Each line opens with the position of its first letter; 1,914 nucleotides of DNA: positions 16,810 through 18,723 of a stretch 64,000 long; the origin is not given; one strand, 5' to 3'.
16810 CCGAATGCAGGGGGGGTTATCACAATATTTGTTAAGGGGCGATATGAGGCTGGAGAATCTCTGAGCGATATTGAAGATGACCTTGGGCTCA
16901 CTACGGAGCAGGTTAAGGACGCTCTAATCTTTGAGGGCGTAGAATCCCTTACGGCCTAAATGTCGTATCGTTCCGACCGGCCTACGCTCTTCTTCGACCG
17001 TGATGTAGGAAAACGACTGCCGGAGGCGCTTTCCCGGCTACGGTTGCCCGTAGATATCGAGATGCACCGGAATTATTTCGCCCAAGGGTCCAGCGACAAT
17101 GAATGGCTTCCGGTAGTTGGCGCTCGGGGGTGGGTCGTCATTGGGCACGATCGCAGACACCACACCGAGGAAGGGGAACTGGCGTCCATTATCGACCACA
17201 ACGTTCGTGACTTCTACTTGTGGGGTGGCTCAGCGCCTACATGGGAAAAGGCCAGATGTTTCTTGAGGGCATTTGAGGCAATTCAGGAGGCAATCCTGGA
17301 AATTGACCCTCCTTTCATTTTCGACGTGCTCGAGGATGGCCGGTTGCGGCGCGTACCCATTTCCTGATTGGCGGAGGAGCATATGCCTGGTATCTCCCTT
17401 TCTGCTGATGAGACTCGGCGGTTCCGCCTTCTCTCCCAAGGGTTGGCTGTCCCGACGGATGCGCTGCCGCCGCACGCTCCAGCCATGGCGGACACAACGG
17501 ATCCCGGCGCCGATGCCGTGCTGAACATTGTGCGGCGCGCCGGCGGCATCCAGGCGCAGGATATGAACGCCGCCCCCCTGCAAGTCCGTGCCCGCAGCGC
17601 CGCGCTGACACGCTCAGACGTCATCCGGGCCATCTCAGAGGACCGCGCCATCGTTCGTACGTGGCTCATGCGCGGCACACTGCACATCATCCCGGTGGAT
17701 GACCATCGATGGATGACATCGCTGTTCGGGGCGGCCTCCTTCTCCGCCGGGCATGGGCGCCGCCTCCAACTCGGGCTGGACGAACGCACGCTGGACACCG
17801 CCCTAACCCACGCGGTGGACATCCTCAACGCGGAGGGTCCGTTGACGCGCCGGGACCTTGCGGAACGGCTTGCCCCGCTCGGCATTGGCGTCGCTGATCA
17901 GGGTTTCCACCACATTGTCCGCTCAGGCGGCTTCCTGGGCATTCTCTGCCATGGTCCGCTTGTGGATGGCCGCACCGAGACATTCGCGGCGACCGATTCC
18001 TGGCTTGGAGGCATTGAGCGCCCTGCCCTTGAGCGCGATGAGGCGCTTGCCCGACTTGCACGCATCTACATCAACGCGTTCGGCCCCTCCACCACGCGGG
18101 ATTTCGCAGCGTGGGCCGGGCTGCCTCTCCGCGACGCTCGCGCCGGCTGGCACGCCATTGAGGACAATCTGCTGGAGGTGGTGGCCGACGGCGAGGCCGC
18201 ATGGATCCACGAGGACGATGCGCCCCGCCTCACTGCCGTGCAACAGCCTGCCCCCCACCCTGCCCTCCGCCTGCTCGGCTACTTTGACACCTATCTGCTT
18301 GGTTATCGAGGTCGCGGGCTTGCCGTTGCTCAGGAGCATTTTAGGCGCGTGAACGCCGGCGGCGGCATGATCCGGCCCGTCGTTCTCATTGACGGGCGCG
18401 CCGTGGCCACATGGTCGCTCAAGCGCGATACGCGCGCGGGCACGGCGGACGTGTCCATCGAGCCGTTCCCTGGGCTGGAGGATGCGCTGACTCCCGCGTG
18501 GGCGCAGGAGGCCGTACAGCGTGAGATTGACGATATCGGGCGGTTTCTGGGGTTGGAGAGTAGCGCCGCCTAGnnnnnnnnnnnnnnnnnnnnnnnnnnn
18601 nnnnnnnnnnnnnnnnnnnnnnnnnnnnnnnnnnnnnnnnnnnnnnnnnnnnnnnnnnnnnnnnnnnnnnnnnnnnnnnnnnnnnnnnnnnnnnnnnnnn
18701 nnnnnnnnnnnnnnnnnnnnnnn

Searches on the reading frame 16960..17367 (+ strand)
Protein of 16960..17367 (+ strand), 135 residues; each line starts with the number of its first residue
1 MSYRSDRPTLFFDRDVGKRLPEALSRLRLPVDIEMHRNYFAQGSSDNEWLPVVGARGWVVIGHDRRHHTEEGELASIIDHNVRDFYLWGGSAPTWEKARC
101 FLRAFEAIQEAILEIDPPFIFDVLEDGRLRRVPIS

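Call 8: search_protein_families(library=pfam, proteins=[window:16960-17367:+], max_evalue=0.01)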
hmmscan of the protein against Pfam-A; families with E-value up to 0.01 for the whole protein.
window:16960-17367:+ (135 aa): 1 family
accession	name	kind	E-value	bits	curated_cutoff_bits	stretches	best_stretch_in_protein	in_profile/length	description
PF18478.7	PIN_10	-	2.3e-14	53.7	26.2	1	8-87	1-82/84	PIN like domain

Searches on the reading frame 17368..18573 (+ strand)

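Call 8: search_protein_families(library=pfam, proteins=[window:17368-18573:+], max_evalue=0.01)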
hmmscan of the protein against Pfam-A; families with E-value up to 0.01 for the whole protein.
window:17368-18573:+ (401 aa): 1 family
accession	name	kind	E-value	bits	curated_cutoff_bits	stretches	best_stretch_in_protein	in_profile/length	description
PF06224.18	AlkZ-like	-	2.7e-61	208.5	25.9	1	55-393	1-329/329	DNA glycosylase AlkZ-like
